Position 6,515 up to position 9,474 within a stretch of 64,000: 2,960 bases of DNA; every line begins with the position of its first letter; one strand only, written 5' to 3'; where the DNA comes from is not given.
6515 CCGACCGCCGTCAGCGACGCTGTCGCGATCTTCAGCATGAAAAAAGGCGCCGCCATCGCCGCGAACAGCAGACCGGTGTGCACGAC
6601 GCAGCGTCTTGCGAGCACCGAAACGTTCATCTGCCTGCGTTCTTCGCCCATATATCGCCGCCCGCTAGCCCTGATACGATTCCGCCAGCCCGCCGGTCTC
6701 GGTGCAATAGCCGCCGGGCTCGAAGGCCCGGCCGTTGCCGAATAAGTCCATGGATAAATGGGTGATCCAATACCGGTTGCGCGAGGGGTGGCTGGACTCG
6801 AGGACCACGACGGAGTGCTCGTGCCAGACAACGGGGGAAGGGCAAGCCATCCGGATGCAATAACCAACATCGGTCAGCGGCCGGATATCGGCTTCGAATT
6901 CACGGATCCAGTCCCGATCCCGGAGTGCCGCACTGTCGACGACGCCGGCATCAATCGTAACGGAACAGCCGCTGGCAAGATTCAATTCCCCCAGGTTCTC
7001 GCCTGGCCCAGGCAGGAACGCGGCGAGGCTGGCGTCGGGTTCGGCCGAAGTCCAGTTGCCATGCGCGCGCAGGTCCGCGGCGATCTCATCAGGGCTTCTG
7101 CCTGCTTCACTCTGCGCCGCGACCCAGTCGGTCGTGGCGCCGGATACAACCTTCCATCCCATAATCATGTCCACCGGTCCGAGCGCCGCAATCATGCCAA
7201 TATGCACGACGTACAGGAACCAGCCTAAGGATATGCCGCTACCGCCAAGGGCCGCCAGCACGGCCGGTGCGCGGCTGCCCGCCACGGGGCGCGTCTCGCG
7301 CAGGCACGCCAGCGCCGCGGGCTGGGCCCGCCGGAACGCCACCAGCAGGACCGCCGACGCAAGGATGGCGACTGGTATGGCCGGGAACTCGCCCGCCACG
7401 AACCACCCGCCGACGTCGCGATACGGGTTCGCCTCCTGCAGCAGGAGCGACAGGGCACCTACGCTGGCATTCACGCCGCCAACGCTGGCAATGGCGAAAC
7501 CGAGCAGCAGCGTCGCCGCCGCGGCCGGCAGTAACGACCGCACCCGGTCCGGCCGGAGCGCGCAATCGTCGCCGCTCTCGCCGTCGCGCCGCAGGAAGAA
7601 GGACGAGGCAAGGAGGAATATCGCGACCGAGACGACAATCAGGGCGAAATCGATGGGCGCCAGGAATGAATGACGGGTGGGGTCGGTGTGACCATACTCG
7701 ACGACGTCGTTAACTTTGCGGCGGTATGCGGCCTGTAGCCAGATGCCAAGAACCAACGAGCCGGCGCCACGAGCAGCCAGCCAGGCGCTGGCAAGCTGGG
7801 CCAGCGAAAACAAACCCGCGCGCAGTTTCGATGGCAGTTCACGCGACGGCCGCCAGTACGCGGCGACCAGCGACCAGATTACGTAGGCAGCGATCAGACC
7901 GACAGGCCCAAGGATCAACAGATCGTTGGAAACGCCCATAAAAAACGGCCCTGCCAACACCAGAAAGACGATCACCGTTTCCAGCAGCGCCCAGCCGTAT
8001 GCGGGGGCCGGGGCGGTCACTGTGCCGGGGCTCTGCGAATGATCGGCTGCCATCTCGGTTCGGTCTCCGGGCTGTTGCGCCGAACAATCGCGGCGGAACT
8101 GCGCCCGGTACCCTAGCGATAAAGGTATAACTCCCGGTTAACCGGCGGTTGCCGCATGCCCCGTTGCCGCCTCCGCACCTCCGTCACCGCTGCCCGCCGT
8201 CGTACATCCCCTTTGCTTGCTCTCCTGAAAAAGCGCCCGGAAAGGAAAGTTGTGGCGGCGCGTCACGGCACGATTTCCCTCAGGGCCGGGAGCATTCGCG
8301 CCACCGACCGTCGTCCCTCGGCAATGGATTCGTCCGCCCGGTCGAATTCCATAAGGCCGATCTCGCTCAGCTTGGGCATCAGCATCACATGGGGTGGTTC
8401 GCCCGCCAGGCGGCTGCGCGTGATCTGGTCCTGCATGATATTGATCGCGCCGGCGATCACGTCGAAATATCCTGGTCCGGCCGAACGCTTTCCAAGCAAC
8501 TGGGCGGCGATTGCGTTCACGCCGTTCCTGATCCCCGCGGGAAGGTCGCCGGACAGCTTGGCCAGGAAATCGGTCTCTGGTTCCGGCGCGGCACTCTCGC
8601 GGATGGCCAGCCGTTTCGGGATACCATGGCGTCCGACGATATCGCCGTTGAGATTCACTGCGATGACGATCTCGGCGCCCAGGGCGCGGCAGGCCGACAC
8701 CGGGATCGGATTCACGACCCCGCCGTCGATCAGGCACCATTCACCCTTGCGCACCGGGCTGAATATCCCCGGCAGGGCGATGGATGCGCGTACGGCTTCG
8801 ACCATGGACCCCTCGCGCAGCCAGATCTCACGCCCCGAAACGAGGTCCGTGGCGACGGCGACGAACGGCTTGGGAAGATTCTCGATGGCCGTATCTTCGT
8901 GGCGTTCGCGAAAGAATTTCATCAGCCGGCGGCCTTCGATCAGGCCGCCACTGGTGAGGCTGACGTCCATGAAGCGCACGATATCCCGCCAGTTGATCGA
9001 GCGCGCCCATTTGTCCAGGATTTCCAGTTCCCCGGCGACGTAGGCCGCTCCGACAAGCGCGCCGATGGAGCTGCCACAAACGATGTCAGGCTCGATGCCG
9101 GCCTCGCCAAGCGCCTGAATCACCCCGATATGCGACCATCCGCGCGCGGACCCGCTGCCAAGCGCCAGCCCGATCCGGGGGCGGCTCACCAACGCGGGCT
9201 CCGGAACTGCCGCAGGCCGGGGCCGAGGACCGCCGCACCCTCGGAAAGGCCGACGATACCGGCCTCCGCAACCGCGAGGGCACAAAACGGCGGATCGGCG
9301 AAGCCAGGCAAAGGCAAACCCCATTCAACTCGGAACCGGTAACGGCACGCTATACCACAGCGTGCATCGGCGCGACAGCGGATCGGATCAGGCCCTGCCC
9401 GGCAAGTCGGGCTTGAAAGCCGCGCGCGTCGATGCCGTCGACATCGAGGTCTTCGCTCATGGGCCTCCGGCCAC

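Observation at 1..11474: Locus architecture: two paralogous TauE/SafE exporters bracket a patatin phospholipase and the paralog array, all co-directional, with a divergent Crp/Fnr regulator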

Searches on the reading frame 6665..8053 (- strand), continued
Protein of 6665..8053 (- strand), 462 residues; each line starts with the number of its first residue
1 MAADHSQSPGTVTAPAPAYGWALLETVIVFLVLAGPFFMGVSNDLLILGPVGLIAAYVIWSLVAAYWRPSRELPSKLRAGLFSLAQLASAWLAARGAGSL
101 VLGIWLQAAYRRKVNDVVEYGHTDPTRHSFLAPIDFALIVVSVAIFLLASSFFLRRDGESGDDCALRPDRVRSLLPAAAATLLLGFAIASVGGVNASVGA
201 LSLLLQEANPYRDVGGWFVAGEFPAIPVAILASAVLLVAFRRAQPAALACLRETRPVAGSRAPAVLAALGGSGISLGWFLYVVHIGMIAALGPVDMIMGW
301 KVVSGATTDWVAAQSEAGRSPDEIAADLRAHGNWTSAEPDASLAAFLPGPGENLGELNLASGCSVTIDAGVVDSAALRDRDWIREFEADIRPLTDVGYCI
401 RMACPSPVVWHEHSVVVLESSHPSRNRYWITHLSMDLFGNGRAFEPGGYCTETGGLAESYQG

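Call 55: find_encoding_contigs(protein=P0102, flank=8000, max_places=3)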
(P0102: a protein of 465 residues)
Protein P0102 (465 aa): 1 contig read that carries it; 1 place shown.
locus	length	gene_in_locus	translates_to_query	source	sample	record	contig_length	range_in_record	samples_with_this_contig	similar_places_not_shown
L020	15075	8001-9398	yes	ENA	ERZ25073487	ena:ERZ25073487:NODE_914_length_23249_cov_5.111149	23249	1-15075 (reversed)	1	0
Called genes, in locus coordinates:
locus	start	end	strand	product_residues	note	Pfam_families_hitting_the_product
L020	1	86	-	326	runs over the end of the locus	-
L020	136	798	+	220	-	-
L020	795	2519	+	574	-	PF02543:Carbam_trans_N, PF16861:Carbam_trans_C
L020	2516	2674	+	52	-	-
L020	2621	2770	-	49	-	-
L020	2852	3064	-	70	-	-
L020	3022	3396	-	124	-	-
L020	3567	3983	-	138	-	-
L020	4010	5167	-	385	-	-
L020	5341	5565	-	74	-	-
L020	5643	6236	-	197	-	-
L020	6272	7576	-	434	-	PF00589:Phage_integrase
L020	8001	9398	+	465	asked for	-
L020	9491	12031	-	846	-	PF02687:FtsX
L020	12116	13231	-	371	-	PF05222:AlaDh_PNT_N, PF01262:AlaDh_PNT_C, PF01488:Shikimate_DH (weak)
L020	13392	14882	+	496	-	PF00939:Na_sulph_symp, PF03600:CitMHS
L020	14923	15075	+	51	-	?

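Call 56: search_protein_families(library=pfam, proteins=[P0102, P0103, P0104, P0091, P0092, P0088, P0083, P0072, P0110, P0070], max_evalue=0.01)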
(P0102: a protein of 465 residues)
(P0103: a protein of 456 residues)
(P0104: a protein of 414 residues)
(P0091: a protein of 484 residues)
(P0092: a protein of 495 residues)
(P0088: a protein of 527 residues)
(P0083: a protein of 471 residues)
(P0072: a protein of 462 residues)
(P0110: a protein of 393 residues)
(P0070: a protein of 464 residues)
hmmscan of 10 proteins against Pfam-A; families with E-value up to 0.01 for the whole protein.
P0102 (465 aa): 0 families

P0103 (456 aa): 0 families

P0104 (414 aa): 0 families

P0091 (484 aa): 0 families

P0092 (495 aa): 0 families

P0088 (527 aa): 0 families

P0083 (471 aa): 0 families

P0072 (462 aa): 0 families

P0110 (393 aa): 0 families

P0070 (464 aa): 0 families

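Call 57: find_encoding_contigs(protein=P0072, flank=8000, max_places=3)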
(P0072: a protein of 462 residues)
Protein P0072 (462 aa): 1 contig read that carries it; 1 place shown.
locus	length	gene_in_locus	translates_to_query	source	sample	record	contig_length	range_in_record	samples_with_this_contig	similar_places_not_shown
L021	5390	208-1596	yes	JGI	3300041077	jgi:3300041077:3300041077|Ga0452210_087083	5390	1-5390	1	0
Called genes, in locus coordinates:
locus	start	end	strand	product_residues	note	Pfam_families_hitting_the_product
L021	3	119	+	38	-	?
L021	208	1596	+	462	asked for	-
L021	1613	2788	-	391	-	PF04932:Wzy_C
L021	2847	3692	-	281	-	PF14805:THDPS_N_2, PF25084:LbH_EIF2B (weak), PF00132:Hexapep (weak), PF14602:Hexapep_2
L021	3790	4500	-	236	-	PF00702:Hydrolase, PF13419:HAD_2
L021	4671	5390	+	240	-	?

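Call 58: find_encoding_contigs(protein=P0049, flank=8000, max_places=3)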
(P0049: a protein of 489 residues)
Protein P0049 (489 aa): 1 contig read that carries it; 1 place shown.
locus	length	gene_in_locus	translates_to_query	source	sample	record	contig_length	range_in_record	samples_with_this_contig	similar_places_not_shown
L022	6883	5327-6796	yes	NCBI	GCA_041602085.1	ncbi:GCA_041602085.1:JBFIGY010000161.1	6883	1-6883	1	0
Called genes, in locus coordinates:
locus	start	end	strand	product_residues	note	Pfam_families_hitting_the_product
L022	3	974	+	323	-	?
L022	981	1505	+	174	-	PF00583:Acetyltransf_1, PF12568:PanZ (weak), PF13673:Acetyltransf_10, PF13508:Acetyltransf_7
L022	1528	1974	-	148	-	PF04945:YHS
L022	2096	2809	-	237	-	PF00027:cNMP_binding, PF13545:HTH_Crp_2, PF00325:Crp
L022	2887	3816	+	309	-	PF01925:TauE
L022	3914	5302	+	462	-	-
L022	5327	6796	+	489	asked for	-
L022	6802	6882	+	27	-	?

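Call 75: search_protein_families(library=padloc, proteins=[window:6665-8053:-], max_evalue=0.01)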
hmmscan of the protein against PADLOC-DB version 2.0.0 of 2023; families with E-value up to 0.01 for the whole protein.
window:6665-8053:- (462 aa): 0 families

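Call 76: search_protein_families(library=phrogs, proteins=[window:6665-8053:-], max_evalue=0.01)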
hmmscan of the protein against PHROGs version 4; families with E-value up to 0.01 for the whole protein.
window:6665-8053:- (462 aa): 0 families

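Call 85: search_dna_similar(query=window:6665-8053:-, collection=plasmids, mode=protein, max_evalue=0.001, max_rows=10)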
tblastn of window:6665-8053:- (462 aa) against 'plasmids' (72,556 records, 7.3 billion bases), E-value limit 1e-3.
No match.

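Call 86: search_dna_similar(query=window:6665-8053:-, collection=phages, mode=protein, max_evalue=0.001, max_rows=10)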
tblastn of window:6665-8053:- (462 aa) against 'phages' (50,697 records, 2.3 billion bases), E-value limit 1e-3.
No match.

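Call 88: list_cluster_members(proteins=[P0001, P0018, P0036, P0019])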
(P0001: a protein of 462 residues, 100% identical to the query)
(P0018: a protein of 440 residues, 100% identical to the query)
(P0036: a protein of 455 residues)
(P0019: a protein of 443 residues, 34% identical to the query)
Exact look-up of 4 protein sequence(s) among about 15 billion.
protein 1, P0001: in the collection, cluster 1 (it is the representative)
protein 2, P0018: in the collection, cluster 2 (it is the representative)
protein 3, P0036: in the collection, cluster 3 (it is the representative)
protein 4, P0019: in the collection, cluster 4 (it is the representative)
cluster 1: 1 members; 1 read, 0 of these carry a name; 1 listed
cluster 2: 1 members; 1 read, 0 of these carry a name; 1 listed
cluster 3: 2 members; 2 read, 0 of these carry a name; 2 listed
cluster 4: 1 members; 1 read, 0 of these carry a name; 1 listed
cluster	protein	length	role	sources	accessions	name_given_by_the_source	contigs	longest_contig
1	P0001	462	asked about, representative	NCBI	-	-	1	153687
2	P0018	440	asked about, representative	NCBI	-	-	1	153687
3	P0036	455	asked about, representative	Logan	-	-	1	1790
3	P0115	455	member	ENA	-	-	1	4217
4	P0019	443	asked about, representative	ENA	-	-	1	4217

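Call 91: search_solved_structures(query=A2, max_evalue=1)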
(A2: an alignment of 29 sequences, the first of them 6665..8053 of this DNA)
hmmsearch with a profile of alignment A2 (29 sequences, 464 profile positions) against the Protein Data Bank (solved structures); distinct sequences matched with E-value up to 1: 3.
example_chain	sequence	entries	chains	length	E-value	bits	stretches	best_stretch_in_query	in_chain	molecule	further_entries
1d2p_A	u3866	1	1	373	0.73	11.8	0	299-337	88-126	COLLAGEN ADHESIN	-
6fh1_A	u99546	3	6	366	0.75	11.8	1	304-364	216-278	Protein-arginine kinase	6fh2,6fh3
5azb_A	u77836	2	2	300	0.84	11.6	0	17-108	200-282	Prolipoprotein diacylglyceryl transferase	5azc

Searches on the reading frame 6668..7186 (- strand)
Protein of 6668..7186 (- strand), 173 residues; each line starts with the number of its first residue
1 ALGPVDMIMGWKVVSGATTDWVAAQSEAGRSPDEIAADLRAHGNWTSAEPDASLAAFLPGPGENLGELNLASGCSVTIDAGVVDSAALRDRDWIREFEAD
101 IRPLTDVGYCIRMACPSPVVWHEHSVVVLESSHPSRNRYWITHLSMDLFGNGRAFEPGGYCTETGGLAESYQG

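Call 47: predict_structure(alignment_id=A4)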
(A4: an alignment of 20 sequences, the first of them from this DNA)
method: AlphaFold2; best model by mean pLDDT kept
length: 173 residues; sequences in the alignment: 20
mean_pLDDT: 85.4   pTM: 0.84
mean pLDDT of the five models: 85.4, 85.2, 83.8, 75.9, 71.3
residues with pLDDT >= 90: 92; 70-90: 55; 50-70: 22; < 50: 4
segments of 3 or more residues with pLDDT < 50: 60-62
pLDDT, mean of each block of 10 residues (from residue 1): 71 89 94 96 82 64 52 84 89 91 93 84 86 94 89 94 96 90
secondary structure, 60 per line:
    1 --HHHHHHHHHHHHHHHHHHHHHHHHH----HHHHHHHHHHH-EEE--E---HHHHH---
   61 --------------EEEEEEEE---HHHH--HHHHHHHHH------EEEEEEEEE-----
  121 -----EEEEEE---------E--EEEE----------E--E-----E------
elements in order: H3-27 H32-42 E44-46 H53-57 E75-82 H86-89 H92-100 E107-115 E126-131 E144-147

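Call 49: search_solved_structures(query=A4, max_evalue=10)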
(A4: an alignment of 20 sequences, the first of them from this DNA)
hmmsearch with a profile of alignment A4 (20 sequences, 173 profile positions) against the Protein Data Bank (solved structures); distinct sequences matched with E-value up to 10: 4.
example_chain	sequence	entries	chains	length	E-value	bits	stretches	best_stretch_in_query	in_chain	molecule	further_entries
1d2p_A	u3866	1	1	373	0.03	17.2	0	10-47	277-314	COLLAGEN ADHESIN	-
8eh2_A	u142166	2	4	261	0.069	16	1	8-72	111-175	SDR family oxidoreductase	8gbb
6fh1_A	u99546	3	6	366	0.098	15.5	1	22-88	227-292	Protein-arginine kinase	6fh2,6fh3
6yb0_A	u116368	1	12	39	1.1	12.1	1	9-40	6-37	CC-Type2-(TaSd)2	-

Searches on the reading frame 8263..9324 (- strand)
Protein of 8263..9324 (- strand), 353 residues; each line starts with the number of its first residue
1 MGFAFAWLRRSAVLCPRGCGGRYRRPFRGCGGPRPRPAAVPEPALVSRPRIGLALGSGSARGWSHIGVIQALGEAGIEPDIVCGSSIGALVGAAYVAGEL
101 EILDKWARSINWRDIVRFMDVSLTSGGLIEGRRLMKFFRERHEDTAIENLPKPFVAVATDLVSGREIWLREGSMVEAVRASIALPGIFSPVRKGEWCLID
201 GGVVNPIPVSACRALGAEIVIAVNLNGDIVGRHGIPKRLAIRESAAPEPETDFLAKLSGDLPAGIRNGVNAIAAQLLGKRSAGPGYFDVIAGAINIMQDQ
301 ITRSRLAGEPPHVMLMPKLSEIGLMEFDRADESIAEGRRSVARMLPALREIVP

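Call 5: search_protein_families(library=pfam, proteins=[window:8263-9324:-], max_evalue=0.01)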
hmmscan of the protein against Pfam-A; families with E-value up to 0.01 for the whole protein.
window:8263-9324:- (353 aa): 1 family
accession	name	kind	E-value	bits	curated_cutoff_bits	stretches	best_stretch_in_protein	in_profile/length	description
PF01734.28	Patatin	-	4.9e-29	102.3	27.7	1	53-211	1-189/191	Patatin-like phospholipase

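Call 10: search_protein_families(library=ncbifam, proteins=[window:8263-9324:-], max_evalue=0.01)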
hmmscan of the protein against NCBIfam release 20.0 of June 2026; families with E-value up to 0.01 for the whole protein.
window:8263-9324:- (353 aa): 3 families
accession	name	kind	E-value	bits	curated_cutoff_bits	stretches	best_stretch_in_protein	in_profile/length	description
NF007623.0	PRK10279.1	equivalog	2.4e-79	266.7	272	1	48-351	3-296/301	patatin-like phospholipase RssA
NF043045.1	T4SS_VpdC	equivalog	8.2e-05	20.8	1000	1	56-92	311-347/880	Dot/Icm T4SS effector VpdC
NF045894.1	PKS_plus_SDR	equivalog_domain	0.007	14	1740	1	68-113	606-649/1515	type I polyketide synthase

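Call 45: search_dna_similar(query=window:8263-9324:-, collection=plasmids, mode=protein, max_rows=8)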
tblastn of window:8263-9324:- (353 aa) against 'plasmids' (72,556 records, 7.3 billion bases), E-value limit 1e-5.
Records with a match: 151; places in all: 172; records where one place covers at least 80% of the query: 45.
Best place of each record, by identity: <60% 151.
By first word of the organism name: Ralstonia 13; Escherichia 12; Mycetohabitans 9; Ensifer 9; Burkholderia 8; Azospirillum 7; Sinorhizobium 7; Paraburkholderia 6; Klebsiella 6; Acinetobacter 5; and 40 more.
By predicted mobility (MOB-suite, as given by PLSDB): non-mobilizable 106; mobilizable 31; conjugative 14.
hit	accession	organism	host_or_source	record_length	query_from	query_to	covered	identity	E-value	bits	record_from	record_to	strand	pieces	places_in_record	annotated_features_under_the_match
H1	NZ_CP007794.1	Azospirillum argentinense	Triticum aestivum L.,Root,wheat ...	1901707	48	350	86%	49.8%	1e-82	280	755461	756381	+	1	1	record has no annotation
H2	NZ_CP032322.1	Azospirillum argentinense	soil sample,Agricultural field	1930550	48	350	86%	49.7%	7e-83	281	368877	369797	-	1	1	record has no annotation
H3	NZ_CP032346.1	Azospirillum brasilense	soil sample,Agricultural field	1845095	48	350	86%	49.4%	7e-83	281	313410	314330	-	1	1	record has no annotation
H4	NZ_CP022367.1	Azospirillum sp. TSH58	single cell,paddy soils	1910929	48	350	86%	49.1%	2e-82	280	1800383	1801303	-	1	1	record has no annotation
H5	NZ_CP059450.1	Azospirillum brasilense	Prokaryotes,soil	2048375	48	350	86%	49.0%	1e-82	280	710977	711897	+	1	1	none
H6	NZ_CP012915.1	Azospirillum brasilense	Digitaria eriantha,microbe,root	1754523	48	350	86%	48.4%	2e-82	280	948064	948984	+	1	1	none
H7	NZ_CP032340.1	Azospirillum brasilense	soil sample,Agricultural field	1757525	48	350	86%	48.4%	2e-82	280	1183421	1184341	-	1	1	none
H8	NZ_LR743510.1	Methylobacterium bullatum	-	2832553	48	352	86%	47.0%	1e-69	243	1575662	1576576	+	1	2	none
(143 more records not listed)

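Call 63: find_related_loci(query=window:8263-9183:-, collection=metagenome_contigs, flank=6000)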
Query window:8263-9183:- (306 aa) in metagenome_contigs; peptide patterns used: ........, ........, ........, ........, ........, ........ (x = any residue, [..] = any of these).
600 stretches matched a pattern (row limit reached: there are more); 311 encode a relative of the query (tblastn E <= 1e-3); the best 80 are kept; 80 distinct loci.
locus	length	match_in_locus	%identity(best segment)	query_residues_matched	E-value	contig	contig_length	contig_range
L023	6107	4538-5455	60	1-306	1e-123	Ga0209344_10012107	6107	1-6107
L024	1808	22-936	59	1-305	5e-125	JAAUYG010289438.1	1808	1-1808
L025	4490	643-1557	58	1-305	2e-117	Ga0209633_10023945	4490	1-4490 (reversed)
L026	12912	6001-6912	61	1-305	3e-116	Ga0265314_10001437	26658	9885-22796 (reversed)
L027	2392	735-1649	61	1-305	3e-118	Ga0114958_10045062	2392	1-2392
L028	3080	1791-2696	60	1-302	7e-116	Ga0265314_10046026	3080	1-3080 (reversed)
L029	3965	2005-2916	60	1-305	8e-114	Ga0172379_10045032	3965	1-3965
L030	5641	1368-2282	59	1-305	1e-111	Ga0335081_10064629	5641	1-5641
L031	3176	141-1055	60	1-305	2e-114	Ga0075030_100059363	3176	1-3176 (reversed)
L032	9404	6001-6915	61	1-306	3e-111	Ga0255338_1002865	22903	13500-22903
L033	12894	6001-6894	61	1-298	2e-110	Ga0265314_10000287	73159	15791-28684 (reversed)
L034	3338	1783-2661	61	1-294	6e-113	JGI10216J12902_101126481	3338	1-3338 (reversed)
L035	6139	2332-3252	57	1-306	4e-110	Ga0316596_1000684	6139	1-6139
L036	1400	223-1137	59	1-305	5e-119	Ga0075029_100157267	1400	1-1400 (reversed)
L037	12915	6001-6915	56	1-305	9e-110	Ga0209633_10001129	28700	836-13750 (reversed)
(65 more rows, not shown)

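Call 75: search_protein_families(library=padloc, proteins=[window:8263-9324:-], max_evalue=0.01)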
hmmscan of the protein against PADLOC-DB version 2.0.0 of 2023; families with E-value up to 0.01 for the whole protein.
window:8263-9324:- (353 aa): 0 families

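Call 92: find_homologous_proteins(query=window:8263-9183:-, max_evalue=1e-60)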
Query window:8263-9183:- (306 aa): 7853 proteins with E <= 1e-60 among 8000 candidates; the best 120 are listed.
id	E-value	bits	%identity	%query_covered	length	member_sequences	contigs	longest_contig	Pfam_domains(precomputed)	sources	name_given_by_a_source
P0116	2.8e-195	665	100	100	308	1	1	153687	PF01734.28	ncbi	-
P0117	3.7e-167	573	85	100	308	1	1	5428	PF01734.28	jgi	jgi:NTE family protein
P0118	6.7e-161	552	81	100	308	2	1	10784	PF01734.28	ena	-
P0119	4.7e-154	530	78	100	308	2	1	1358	PF01734.28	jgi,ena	-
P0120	3.7e-132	458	69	100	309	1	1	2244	PF01734.28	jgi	-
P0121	2.2e-123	429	63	100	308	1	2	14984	PF01734.28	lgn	-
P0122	3.2e-123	429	62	100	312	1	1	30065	PF01734.28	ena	-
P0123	4.6e-123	428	65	99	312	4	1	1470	PF01734.28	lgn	-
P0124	1.2e-122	427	63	99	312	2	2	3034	PF01734.28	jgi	-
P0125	1.6e-122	426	63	99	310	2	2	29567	PF01734.28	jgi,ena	-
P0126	1.1e-121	424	63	100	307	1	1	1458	PF01734.28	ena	-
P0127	5.8e-120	418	62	100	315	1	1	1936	PF01734.28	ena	-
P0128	6.2e-120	418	61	100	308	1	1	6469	PF01734.28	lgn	-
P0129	1.4e-119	417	61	100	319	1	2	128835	PF01734.28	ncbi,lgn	-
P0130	1.4e-119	417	63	100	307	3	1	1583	PF01734.28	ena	-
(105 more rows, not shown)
